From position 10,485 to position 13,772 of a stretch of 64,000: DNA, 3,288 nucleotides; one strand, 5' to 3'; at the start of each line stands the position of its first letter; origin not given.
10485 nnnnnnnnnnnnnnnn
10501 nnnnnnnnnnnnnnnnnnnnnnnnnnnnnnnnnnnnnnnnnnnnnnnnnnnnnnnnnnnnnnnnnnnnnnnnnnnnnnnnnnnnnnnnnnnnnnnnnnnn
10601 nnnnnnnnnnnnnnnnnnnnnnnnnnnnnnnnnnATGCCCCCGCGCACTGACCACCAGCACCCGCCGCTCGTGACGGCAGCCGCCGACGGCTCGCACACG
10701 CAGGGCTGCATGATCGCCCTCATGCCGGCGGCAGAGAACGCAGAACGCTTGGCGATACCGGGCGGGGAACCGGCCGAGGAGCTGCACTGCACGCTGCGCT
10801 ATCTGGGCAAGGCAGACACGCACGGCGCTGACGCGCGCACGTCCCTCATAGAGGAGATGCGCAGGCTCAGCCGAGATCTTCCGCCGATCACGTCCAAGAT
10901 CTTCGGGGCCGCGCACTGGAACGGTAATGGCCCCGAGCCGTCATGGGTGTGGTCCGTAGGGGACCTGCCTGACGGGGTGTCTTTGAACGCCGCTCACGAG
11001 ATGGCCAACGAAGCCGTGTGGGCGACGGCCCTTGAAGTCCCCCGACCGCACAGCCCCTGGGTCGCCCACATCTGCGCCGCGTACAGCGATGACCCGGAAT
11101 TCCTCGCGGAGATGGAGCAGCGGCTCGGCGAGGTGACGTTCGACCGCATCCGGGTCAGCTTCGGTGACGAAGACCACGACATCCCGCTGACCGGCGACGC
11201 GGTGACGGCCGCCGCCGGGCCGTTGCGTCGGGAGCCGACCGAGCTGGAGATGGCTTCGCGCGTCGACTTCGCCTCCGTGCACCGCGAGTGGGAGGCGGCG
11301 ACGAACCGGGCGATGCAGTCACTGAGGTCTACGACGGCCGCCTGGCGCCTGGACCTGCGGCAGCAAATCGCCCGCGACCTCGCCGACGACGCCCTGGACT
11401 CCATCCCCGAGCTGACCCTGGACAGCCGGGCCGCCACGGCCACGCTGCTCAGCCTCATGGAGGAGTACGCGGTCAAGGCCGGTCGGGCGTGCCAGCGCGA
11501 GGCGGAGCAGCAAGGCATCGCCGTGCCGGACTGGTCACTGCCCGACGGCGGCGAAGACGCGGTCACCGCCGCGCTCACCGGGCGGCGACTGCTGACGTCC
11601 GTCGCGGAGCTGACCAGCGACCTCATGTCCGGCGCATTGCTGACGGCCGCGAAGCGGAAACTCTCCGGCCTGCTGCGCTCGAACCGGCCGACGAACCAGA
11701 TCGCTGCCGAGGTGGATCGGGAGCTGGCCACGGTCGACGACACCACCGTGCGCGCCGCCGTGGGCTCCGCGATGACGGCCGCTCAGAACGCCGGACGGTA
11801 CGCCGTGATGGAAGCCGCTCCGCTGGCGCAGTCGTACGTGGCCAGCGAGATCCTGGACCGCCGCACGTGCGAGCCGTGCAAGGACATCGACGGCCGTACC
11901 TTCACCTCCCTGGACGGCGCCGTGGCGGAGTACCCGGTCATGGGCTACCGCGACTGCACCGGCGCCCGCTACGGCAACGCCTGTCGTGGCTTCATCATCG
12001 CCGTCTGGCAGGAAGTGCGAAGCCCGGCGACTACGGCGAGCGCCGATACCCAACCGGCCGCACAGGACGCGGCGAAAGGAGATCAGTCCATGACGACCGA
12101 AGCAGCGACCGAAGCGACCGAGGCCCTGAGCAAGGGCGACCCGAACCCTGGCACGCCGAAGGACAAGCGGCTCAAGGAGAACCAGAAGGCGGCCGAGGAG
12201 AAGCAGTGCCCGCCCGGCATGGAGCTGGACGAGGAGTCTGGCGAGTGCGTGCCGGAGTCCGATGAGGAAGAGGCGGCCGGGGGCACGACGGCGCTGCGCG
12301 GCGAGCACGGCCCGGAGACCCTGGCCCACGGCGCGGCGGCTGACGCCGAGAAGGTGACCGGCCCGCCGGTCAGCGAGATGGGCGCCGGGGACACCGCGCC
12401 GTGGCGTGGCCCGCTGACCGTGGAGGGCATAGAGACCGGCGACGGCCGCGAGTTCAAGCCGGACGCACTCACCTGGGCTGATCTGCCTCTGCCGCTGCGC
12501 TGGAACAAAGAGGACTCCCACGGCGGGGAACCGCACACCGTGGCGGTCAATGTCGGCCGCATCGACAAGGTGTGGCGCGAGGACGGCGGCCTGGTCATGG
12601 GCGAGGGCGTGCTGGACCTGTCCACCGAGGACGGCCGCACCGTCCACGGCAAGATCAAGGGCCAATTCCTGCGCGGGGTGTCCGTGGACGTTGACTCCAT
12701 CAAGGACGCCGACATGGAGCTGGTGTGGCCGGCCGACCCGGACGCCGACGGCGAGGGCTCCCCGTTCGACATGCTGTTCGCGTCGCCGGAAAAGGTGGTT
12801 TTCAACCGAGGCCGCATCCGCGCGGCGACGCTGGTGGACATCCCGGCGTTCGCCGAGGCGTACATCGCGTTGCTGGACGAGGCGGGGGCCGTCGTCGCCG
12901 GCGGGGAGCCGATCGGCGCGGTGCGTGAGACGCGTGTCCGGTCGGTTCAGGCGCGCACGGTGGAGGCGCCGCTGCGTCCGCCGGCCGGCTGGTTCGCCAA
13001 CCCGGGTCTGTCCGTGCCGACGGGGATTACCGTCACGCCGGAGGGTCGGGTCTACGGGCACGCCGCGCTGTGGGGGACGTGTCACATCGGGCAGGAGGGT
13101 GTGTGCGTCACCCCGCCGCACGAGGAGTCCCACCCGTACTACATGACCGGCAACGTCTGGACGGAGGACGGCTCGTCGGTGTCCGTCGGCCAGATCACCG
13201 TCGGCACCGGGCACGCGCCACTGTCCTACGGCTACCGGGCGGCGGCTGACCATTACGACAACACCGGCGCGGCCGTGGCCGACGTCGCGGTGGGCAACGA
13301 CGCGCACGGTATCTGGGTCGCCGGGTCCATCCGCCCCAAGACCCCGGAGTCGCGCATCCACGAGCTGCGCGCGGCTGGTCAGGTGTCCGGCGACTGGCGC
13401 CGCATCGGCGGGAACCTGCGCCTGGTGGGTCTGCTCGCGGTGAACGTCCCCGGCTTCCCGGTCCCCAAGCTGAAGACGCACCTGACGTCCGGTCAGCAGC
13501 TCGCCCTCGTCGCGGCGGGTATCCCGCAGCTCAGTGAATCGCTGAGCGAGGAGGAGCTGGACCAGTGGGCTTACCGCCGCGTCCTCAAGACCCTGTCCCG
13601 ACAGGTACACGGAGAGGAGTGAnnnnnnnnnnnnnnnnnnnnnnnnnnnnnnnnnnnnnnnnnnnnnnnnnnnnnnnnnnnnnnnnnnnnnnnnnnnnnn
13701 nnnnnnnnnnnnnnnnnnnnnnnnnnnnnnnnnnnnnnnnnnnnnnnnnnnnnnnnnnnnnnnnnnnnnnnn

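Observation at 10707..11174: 2H-phosphoesterase (LigT/Acb1-fold) domain fused to the N-terminus of the MuF/protease virion protein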

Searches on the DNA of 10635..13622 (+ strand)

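Call 5: search_dna_similar(query=window:10635-13622:+, collection=phages, mode=near, max_rows=25)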
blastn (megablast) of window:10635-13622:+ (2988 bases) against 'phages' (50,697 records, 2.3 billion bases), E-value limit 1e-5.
No match.

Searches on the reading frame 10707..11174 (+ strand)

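Call 3: search_protein_families(library=pfam, proteins=[window:10707-11174:+], max_evalue=10)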
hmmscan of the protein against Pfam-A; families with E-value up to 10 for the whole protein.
window:10707-11174:+ (156 aa): 2 families
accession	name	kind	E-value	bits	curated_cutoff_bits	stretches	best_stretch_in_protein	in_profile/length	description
PF02834.22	LigT_PEase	-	0.003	18.1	23.3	1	21-72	30-78/87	LigT like Phosphoesterase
PF13563.12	2_5_RNA_ligase2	-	0.031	14.8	27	1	20-144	20-139/152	2'-5' RNA ligase superfamily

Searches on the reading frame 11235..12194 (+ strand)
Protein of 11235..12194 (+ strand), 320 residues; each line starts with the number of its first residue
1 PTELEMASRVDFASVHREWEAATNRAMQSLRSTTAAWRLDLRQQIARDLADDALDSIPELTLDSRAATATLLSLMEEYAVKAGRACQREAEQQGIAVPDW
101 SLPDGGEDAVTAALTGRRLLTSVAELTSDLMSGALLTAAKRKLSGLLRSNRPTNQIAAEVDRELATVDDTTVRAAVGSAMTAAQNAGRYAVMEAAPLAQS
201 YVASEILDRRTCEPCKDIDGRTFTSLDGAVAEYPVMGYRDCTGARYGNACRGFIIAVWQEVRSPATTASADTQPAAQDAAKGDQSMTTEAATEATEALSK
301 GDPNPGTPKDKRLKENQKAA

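Call 18: search_protein_families(library=pfam, proteins=[window:11235-12194:+], max_evalue=10)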
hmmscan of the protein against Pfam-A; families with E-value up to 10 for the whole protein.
window:11235-12194:+ (320 aa): 1 family
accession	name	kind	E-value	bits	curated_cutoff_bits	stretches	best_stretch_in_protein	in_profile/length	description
PF04233.19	Phage_Mu_F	-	5.1e-05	24.4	29.6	1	155-229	19-95/112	Phage Mu protein F like protein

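Call 82: search_protein_families(library=ncbifam, proteins=[window:11235-12194:+], max_evalue=10)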
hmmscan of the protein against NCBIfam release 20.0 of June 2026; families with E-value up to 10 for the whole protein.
window:11235-12194:+ (320 aa): 3 families
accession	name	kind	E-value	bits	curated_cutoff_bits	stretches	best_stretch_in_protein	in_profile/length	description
TIGR01641.1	phageSPP1_gp7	domain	5.1e-05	23.6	39.65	1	148-236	10-97/109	minor capsid protein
NF003154.0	PRK04123.1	equivalog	0.0037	16.1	428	1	144-196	450-502/554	ribulokinase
NF008689.0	PRK11712.1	equivalog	0.041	12.3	594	1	10-81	184-252/489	ribonuclease G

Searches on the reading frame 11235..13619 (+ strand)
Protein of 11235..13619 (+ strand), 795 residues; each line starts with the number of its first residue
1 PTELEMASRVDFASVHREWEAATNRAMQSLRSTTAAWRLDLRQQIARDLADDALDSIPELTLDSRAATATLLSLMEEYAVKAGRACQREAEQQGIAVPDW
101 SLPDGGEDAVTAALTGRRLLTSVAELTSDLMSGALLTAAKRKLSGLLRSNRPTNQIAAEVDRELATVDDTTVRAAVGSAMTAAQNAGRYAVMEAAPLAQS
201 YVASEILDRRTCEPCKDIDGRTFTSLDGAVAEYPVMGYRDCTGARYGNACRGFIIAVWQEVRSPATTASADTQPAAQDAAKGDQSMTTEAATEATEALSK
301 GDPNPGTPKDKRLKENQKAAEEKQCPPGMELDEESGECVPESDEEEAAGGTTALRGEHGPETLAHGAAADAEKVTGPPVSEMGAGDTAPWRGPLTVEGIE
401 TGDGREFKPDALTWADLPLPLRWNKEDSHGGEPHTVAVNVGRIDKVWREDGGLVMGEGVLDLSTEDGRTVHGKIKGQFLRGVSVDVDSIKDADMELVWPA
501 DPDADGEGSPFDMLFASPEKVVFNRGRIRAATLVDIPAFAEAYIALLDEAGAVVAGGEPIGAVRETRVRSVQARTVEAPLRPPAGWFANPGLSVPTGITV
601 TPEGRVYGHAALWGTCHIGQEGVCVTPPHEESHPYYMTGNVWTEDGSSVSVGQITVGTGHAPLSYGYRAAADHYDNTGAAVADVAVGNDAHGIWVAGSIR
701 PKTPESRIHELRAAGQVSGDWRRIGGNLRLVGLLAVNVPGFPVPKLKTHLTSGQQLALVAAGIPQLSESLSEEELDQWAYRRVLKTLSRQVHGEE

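Call 58: find_homologous_proteins(query=window:11235-13619:+, max_evalue=0.001)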
Query window:11235-13619:+ (795 aa): 731 proteins with E <= 0.001 among 8000 candidates; the best 120 are listed.
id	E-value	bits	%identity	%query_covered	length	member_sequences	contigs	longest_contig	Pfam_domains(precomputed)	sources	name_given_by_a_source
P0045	0.0e+0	1754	98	100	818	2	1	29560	-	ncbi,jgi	jgi:hypothetical protein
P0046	0.0e+0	1657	92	100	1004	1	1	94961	-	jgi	jgi:2'-5' RNA ligase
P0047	0.0e+0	1649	92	100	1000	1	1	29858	-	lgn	-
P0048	0.0e+0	1624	90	100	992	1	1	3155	-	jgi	jgi:hypothetical protein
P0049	0.0e+0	1521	82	100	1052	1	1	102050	-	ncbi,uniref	ncbi:hypothetical protein ACFV16_21985 [Streptomyces massasporeus]|uniref:hypothetical protein n=1 T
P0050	0.0e+0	1486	84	100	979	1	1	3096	-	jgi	jgi:2'-5' RNA ligase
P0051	0.0e+0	1464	83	100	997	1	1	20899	-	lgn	-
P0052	0.0e+0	1461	83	100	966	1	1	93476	-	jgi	jgi:2'-5' RNA ligase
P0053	0.0e+0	1456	83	100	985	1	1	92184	-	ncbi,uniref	ncbi:hypothetical protein ACH4F6_37775 [Streptomyces sp. NPDC017936]|uniref:hypothetical protein n=1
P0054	0.0e+0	1442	83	100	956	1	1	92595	-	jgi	jgi:2'-5' RNA ligase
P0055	0.0e+0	1427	78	100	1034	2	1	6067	-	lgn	-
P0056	0.0e+0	1401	77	100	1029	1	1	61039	-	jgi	jgi:2'-5' RNA ligase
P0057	0.0e+0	1397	77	100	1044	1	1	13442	-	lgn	-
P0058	0.0e+0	1389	78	100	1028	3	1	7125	-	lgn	-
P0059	0.0e+0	1384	76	100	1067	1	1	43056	-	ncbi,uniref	ncbi:hypothetical protein ABTY20_23020 [Streptomyces sp. NPDC126497]|uniref:hypothetical protein n=1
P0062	0.0e+0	1337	74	100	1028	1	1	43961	PF04233.20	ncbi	-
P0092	0.0e+0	1077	90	67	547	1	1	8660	-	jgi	jgi:hypothetical protein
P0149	9.2e-266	902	78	66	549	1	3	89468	-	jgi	jgi:hypothetical protein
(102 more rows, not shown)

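Call 61: find_encoding_contigs(protein=P0045, flank=10000, max_places=3)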
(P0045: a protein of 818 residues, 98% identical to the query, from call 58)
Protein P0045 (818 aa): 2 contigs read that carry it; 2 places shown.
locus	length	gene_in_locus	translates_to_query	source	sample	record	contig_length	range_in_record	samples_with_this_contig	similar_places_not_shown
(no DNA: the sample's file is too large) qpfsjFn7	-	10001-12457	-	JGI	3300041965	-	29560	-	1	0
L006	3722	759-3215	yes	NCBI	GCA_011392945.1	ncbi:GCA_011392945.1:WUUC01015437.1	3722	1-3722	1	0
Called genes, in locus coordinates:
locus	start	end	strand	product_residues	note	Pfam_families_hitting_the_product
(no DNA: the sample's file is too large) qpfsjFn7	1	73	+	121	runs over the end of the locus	-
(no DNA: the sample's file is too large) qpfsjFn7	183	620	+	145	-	PF07098:DUF1360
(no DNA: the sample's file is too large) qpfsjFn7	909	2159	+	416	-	PF00929:RNase_T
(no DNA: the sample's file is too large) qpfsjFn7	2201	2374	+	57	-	-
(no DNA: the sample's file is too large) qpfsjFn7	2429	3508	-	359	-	PF00589:Phage_integrase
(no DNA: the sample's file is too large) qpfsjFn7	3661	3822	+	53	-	-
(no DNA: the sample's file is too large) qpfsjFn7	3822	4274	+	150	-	-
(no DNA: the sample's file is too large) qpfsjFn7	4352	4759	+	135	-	PF02945:Endonuclease_7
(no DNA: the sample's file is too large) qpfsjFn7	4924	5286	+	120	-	-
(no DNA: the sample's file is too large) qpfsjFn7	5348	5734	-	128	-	-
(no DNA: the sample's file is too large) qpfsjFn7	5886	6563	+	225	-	PF00392:GntR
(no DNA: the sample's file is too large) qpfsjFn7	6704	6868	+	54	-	-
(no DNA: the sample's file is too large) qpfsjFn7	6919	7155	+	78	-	-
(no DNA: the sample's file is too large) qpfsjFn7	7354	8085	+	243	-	PF17338:GP88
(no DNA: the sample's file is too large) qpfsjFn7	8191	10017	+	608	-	PF04860:Phage_portal (faint)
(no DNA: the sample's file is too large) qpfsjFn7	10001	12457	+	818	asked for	-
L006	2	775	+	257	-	?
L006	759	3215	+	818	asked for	-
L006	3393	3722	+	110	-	?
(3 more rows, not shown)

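Call 93: find_encoding_contigs(protein=P0046, flank=200, max_places=1)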
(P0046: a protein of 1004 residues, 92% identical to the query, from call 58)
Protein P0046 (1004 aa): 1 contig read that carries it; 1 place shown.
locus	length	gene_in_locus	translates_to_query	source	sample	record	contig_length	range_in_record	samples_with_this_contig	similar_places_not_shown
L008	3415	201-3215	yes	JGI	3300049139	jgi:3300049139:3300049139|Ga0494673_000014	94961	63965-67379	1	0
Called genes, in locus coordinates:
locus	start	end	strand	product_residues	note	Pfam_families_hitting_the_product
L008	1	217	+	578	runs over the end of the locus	-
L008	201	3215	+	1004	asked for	-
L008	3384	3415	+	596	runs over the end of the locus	-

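Call 94: find_encoding_contigs(protein=P0047, flank=200, max_places=1)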
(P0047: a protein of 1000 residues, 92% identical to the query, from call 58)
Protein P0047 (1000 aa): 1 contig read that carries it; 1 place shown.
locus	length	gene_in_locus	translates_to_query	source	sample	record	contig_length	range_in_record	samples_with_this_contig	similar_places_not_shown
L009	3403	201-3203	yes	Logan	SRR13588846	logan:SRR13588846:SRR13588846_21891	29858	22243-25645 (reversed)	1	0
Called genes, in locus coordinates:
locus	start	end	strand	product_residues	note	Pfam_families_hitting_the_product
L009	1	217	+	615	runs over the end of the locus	-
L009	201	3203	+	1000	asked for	-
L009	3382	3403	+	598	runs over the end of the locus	-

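Call 95: find_encoding_contigs(protein=P0049, flank=200, max_places=1)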
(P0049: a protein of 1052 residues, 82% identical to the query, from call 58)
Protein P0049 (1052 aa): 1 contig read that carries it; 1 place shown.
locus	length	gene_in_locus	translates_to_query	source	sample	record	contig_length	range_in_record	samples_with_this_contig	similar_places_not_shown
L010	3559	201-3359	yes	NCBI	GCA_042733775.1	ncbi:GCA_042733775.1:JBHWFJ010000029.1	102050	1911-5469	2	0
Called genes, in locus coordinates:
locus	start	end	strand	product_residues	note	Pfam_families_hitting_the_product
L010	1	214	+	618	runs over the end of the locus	PF04860:Phage_portal (faint)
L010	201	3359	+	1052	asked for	-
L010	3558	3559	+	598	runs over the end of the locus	-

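Call 96: find_encoding_contigs(protein=P0053, flank=200, max_places=1)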
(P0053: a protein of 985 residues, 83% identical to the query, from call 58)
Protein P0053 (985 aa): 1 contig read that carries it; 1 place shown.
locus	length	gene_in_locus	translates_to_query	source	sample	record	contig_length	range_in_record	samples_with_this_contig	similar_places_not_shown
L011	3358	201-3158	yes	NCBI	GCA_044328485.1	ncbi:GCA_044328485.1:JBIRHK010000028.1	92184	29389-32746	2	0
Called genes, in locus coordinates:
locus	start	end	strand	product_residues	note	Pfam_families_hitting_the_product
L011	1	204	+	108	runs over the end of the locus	PF20137:BubE (weak)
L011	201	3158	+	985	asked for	-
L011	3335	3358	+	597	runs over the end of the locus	-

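Call 99: find_encoding_contigs(protein=P0149, flank=5000, max_places=1)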
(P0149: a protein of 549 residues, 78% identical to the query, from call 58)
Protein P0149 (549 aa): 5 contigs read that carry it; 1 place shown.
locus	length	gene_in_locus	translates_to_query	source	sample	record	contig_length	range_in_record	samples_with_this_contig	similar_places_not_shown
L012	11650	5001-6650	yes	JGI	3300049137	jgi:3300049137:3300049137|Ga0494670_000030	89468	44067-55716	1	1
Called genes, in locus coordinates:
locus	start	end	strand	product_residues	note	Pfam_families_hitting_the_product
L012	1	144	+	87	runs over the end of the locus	-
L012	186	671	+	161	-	-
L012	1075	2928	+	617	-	-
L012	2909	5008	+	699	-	PF01129:ART (weak), PF03496:ADPrib_exo_Tox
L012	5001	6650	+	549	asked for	-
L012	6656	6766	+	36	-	-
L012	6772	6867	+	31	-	-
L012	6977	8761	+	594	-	-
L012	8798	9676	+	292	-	-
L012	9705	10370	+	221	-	-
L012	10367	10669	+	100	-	-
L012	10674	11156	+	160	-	-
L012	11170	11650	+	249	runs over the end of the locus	-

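Call 100: find_encoding_contigs(protein=P0092, flank=5000, max_places=1)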
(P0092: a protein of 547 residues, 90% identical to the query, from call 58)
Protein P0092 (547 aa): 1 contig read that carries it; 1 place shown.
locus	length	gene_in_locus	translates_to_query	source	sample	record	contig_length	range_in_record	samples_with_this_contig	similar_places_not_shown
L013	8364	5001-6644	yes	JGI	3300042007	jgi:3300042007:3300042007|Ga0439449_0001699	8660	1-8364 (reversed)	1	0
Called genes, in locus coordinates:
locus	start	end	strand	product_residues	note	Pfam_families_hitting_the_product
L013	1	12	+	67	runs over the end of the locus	-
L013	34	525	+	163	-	-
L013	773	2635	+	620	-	-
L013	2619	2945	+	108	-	PF20137:BubE (weak)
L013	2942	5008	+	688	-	PF03496:ADPrib_exo_Tox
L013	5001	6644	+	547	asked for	-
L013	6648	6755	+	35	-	-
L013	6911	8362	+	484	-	?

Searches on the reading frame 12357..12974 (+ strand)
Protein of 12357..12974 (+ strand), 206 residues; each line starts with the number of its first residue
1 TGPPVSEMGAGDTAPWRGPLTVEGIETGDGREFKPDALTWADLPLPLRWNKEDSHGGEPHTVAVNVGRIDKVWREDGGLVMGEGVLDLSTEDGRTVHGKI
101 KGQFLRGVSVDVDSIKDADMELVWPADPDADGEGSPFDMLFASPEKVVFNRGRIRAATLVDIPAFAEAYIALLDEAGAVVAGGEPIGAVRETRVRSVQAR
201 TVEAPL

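Call 82: search_protein_families(library=ncbifam, proteins=[window:12357-12974:+], max_evalue=10)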
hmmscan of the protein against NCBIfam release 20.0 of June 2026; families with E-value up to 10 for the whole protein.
window:12357-12974:+ (206 aa): 1 family
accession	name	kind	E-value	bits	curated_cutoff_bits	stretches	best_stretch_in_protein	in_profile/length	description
TIGR01543.1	proheadase_HK97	equivalog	0.054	13.7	59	1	60-118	44-103/142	HK97 family phage prohead protease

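Call 87: search_solved_structures(query=A6, max_evalue=10, show_alignments=2)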
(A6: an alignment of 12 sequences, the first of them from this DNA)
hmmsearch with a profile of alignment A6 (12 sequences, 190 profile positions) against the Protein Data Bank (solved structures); distinct sequences matched with E-value up to 10: 6.
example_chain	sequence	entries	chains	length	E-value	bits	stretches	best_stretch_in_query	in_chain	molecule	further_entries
6y5u_A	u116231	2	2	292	0.21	14.4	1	98-135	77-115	Rv1045 | Nucleotidyl transferase AbiEii/AbiGii toxin family protein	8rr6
7c48_A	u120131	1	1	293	0.21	14.4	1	98-135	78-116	Rv1045 toxin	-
7c46_A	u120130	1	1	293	0.21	14.4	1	98-135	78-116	Rv1045 toxin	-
6j7o_A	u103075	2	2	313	0.24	14.2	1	98-135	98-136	guanylyltransferase-like toxin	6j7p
6j7s_A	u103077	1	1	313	0.24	14.2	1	98-135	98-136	guanylyltransferase-like toxin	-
6j7q_A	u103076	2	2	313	0.64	12.8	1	100-135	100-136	guanylyltransferase-like toxin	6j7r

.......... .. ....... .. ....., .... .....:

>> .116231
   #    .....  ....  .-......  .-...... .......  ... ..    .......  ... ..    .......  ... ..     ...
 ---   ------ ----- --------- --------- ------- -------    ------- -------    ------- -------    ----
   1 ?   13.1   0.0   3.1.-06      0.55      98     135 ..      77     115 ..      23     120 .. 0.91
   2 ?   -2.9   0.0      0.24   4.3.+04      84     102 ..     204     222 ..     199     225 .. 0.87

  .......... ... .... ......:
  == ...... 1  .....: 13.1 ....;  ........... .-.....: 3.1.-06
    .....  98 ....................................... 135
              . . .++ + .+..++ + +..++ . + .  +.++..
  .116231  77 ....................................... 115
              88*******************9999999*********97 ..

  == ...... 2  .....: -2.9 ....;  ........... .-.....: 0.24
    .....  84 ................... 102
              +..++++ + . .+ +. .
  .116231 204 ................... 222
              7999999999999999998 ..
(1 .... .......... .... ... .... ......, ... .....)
